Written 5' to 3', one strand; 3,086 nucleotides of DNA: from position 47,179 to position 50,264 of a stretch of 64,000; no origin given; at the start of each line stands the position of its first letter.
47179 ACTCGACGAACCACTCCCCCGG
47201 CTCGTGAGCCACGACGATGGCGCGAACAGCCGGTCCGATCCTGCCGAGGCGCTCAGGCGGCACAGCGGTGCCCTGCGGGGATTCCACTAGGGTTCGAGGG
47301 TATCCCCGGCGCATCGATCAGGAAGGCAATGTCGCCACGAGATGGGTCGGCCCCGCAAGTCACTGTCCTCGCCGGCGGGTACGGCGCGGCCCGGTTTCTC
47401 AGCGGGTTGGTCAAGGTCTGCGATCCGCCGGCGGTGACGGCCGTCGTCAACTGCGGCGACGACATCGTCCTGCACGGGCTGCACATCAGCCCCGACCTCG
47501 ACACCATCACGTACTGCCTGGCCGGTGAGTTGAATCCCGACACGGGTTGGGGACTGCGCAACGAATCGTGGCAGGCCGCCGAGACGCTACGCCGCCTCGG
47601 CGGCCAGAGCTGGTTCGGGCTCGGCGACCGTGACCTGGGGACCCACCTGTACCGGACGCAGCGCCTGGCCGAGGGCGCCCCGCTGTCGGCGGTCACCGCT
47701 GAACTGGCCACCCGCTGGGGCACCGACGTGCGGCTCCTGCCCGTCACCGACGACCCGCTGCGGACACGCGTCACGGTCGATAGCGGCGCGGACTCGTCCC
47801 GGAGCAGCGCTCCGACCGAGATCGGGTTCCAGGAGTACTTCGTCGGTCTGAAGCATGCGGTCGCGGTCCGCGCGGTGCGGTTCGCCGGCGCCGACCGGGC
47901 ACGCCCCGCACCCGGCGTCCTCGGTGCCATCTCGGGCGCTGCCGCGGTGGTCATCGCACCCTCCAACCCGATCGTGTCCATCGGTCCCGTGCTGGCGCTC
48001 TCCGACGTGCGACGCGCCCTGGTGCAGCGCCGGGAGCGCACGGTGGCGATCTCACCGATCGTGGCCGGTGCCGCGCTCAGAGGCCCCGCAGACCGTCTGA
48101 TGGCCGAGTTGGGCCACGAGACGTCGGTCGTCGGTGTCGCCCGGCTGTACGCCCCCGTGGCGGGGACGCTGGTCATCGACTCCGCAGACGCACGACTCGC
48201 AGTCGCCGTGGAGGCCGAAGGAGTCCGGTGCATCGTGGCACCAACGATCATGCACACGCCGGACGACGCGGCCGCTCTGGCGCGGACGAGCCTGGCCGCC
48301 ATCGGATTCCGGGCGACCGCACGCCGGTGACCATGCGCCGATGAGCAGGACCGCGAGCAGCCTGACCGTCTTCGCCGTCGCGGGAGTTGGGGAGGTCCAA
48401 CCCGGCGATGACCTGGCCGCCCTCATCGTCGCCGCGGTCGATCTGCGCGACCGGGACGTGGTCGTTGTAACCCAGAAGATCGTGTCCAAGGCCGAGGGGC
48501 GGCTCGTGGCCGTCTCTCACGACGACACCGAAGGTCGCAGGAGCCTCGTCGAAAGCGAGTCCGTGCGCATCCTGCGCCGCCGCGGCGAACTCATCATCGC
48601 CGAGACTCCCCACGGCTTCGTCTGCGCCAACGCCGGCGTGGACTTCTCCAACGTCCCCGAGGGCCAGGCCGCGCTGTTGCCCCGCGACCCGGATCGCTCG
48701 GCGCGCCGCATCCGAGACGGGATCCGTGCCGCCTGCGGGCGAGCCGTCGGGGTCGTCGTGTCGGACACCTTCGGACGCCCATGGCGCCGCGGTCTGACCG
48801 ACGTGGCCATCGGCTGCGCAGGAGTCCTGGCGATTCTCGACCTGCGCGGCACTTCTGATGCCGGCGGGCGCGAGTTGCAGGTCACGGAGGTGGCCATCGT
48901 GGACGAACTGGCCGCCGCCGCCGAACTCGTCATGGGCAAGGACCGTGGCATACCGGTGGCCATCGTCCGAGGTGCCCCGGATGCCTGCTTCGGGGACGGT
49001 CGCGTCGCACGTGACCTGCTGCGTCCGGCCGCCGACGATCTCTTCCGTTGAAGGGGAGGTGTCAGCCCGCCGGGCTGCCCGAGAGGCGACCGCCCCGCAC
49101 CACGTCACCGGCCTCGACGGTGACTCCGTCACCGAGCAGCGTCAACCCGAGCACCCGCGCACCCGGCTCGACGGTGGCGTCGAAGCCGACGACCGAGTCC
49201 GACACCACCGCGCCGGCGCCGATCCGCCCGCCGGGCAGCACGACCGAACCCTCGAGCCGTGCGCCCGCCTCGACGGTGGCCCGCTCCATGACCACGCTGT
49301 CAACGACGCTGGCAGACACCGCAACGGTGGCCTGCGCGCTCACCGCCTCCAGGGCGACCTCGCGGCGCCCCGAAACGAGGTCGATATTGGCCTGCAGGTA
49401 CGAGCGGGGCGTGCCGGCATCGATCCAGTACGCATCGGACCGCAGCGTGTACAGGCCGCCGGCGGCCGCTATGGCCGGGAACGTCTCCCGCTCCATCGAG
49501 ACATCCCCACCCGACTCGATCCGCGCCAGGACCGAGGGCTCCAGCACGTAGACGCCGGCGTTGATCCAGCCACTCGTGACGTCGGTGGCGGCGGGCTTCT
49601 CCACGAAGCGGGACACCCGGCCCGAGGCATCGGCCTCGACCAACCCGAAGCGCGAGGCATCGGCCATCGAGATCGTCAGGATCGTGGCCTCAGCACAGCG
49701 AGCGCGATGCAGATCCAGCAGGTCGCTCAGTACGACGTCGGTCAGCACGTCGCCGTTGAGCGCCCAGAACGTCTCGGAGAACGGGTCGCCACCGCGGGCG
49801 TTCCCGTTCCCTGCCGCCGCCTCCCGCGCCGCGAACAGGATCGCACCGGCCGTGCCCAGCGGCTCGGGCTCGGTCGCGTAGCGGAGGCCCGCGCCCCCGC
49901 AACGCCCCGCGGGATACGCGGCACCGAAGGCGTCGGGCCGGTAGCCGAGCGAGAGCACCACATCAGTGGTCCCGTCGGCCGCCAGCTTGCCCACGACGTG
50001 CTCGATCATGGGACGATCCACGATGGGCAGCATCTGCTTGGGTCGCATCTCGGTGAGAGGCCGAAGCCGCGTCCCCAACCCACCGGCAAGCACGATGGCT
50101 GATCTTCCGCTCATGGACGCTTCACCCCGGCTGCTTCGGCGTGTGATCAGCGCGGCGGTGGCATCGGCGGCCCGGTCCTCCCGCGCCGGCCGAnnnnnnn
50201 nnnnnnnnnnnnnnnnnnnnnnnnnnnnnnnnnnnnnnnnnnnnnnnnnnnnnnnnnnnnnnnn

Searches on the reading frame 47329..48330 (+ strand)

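Call 23: search_protein_families(library=pfam, proteins=[window:47329-48330:+], max_evalue=0.001)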
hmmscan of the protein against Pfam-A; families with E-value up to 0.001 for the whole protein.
window:47329-48330:+ (333 aa): 1 family
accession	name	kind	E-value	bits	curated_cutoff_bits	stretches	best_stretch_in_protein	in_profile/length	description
PF01933.23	CofD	-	2.2e-43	149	30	1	11-283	1-249/290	2-phospho-L-lactate transferase CofD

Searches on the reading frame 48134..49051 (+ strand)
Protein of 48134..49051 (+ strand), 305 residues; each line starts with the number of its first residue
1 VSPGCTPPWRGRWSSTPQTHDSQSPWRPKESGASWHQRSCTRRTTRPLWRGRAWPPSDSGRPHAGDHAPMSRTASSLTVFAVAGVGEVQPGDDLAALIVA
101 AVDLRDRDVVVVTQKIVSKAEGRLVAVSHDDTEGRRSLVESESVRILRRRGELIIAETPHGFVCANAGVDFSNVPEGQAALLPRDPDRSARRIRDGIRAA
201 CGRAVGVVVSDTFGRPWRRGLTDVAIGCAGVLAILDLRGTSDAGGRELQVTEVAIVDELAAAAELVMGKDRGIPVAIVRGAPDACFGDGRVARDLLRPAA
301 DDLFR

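Call 23: search_protein_families(library=pfam, proteins=[window:48134-49051:+], max_evalue=0.001)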
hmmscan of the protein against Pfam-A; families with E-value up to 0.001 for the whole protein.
window:48134-49051:+ (305 aa): 1 family
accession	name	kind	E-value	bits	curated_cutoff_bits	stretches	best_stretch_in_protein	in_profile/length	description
PF01996.21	F420_ligase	-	1.7e-60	204.7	25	1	86-280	5-218/218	F420-0:Gamma-glutamyl ligase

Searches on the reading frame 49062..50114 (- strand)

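Call 23: search_protein_families(library=pfam, proteins=[window:49062-50114:-], max_evalue=0.001)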
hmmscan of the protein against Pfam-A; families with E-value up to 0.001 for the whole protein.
window:49062-50114:- (350 aa): 5 families
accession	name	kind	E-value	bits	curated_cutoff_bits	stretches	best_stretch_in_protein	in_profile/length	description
PF00483.29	NTP_transferase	-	1.8e-43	149.3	21.2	1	6-246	2-242/245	Nucleotidyl transferase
PF12804.13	NTP_transf_3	-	1.4e-08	35.5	27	1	6-99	1-83/160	MobA-like NTP transferase domain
PF24894.1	Hexapep_GlmU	-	4.6e-08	33.5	23.3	1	248-321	10-83/104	GlmU-like, C-terminal hexapeptide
PF25084.1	LbH_EIF2B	-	1.5e-07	31.8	54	1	257-336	23-102/105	EIF2B subunit epsilon LbH domain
PF00132.30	Hexapep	-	8.8e-05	22.5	27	0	306-336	1-31/36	Bacterial transferase hexapeptide (six repeats)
